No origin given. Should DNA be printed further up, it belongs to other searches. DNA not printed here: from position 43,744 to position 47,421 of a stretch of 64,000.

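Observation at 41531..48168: Four-gene operon around a giant lipid-anchored, Cys-rich VirB6/TrbL-like protein with its own beta-barrel partner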

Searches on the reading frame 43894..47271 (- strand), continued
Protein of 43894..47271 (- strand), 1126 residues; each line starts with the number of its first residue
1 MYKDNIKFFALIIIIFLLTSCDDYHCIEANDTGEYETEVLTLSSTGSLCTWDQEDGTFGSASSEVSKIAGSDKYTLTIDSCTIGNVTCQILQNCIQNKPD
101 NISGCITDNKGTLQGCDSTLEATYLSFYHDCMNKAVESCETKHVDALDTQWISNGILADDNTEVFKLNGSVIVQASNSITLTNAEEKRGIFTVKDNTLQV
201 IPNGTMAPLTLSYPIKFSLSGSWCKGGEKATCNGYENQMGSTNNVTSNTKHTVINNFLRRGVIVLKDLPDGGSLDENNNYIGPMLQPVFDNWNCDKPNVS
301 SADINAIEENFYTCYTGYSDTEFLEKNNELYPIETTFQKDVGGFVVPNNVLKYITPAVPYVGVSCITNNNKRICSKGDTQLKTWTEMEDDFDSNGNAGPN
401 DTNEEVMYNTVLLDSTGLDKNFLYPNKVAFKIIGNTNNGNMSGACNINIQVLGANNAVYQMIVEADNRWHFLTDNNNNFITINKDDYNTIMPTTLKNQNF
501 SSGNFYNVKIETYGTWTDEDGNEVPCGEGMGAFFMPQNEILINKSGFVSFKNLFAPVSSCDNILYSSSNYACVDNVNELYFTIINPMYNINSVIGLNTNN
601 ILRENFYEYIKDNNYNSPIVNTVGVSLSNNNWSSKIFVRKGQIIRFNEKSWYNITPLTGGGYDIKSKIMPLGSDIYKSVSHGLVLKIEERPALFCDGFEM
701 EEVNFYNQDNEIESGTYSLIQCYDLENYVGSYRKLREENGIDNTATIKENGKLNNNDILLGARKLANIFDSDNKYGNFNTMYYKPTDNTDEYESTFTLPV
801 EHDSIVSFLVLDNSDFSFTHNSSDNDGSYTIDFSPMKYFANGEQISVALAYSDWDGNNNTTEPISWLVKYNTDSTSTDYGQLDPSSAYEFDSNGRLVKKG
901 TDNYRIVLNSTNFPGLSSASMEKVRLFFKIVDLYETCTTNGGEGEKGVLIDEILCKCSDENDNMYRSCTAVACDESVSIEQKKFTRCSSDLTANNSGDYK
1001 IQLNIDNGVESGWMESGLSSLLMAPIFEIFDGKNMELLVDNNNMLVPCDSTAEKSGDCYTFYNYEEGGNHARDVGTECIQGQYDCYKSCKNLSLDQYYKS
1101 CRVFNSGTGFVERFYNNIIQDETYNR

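Call 84: find_encoding_contigs(protein=P0040, flank=10000, max_places=1)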
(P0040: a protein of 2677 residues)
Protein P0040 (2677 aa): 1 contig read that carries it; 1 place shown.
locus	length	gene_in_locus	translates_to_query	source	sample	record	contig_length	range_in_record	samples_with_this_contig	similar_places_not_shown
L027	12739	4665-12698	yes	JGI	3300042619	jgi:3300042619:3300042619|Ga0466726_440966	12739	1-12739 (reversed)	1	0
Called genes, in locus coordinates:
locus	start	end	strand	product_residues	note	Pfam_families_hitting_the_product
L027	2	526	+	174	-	?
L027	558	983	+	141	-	-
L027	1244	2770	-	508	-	-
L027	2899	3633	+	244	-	PF00497:SBP_bac_3, PF10613:Lig_chan-Glu_bd (weak)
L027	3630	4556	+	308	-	PF00849:PseudoU_synth_2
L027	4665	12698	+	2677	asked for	PF04610:TrbL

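Call 91: list_cluster_members(proteins=[P0051, P0025, P0044, P0065, P0088, P0114, P0049, P0036, P0027, P0112])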
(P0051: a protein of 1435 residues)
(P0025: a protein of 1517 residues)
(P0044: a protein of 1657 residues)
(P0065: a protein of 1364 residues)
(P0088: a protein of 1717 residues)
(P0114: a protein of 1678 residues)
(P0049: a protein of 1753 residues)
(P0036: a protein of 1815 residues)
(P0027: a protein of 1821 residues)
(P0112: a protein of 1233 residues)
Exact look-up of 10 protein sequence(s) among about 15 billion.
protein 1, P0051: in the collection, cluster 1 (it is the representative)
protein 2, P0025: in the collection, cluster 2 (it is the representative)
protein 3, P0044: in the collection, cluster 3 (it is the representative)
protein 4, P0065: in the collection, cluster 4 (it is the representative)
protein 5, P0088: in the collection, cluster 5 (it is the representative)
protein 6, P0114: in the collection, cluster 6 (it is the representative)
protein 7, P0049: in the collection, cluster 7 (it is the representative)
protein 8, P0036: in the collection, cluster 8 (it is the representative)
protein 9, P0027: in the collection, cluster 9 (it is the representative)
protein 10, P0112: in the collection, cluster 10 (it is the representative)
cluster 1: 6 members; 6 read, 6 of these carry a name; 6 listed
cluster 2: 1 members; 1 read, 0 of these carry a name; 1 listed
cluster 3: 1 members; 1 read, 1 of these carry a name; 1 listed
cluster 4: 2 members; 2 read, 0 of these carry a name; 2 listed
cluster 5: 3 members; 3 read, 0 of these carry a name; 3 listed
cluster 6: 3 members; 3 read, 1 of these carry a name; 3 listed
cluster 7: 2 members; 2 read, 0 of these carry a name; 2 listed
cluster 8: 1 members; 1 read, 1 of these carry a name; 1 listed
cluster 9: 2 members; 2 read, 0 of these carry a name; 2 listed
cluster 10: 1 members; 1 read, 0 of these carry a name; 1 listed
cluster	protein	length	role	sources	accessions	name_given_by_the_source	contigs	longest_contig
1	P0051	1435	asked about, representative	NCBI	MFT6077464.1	MAG: type IV secretory pathway VirB6-like protein, partial [Rickettsiales bacterium]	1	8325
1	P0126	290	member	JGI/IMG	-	hypothetical protein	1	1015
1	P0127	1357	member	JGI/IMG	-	type IV secretory pathway VirB6-like protein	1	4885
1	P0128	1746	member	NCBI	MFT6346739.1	MAG: type IV secretory pathway VirB6-like protein, partial [Myxococcota bacterium]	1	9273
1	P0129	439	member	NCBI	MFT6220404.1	MAG: hypothetical protein ACJAVG_001121, partial [Rickettsiales bacterium]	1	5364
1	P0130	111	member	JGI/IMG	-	hypothetical protein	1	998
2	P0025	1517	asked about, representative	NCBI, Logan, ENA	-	-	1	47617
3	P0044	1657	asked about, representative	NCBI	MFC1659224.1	type IV secretion system protein [Pseudomonadota bacterium]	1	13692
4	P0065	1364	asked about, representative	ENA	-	-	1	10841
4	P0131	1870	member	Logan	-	-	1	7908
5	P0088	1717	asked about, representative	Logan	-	-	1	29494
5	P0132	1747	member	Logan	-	-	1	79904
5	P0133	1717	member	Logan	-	-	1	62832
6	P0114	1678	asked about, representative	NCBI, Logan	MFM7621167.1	MAG: type IV secretion system protein [Alphaproteobacteria bacterium]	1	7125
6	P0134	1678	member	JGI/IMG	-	-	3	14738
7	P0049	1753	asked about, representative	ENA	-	-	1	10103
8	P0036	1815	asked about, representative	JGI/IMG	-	type IV secretory pathway VirB6-like protein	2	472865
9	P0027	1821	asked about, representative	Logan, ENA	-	-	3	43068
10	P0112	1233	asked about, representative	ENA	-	-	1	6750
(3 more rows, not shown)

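Call 97: search_protein_families(library=pfam, proteins=[L016:8884-9912:+, L016:16191-18533:+, L025:7540-9099:+], max_evalue=1)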
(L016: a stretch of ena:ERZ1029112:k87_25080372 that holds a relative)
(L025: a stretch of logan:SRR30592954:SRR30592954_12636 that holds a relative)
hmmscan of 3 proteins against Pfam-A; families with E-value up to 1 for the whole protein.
L016:8884-9912:+ (342 aa): 1 family
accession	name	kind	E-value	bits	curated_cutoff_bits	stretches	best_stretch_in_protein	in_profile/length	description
PF21694.2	DNA_pol3_delta_C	-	0.0032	17.9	27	1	227-333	13-120/121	DNA polymerase III delta subunit, C-terminal domain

L016:16191-18533:+ (780 aa): 2 families
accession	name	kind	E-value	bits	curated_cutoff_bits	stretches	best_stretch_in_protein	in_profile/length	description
PF04956.18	TrbC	-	9.7e-08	32.6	27.9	1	14-115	9-97/98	TrbC/VIRB2 pilin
PF14000.11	Packaging_FI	-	0.36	11.7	27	1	411-450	42-78/131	DNA packaging protein FI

L025:7540-9099:+ (519 aa): 1 family
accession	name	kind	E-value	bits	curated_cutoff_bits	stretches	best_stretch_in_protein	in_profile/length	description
PF02300.22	Fumarate_red_C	-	0.18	12.3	24.2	1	440-491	35-86/127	Fumarate reductase subunit C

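Call 98: search_protein_families(library=ncbifam, proteins=[L016:8884-9912:+], max_evalue=1)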
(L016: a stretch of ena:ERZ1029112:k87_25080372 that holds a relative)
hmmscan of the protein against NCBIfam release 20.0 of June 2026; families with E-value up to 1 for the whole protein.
L016:8884-9912:+ (342 aa): 7 families
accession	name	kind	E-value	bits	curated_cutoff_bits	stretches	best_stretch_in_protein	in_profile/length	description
TIGR01128.2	holA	equivalog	4.4e-42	144.5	80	1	24-333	2-315/316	DNA polymerase III subunit delta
NF005134.0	PRK06585.1-1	equivalog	2.2e-29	102.5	478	1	1-323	1-313/326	DNA polymerase III subunit delta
TIGR02397.1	dnaX_nterm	equivalog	1e-07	31.6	250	1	197-334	226-354/355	DNA polymerase III subunit gamma/tau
NF004046.1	PRK05563.1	equivalog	7.1e-06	25.2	400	1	198-333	228-355/567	DNA polymerase III subunit gamma/tau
NF005173.0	PRK06647.1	equivalog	0.00021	20.3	623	1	198-332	229-354/568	DNA polymerase III subunits gamma and tau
NF004165.0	PRK05629.1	equivalog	0.012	14.7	301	1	23-226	9-206/319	DNA polymerase III subunit delta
NF053642.1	Mfer764_fam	equivalog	0.11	11.4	560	1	8-56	259-308/393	Mfer764 family protein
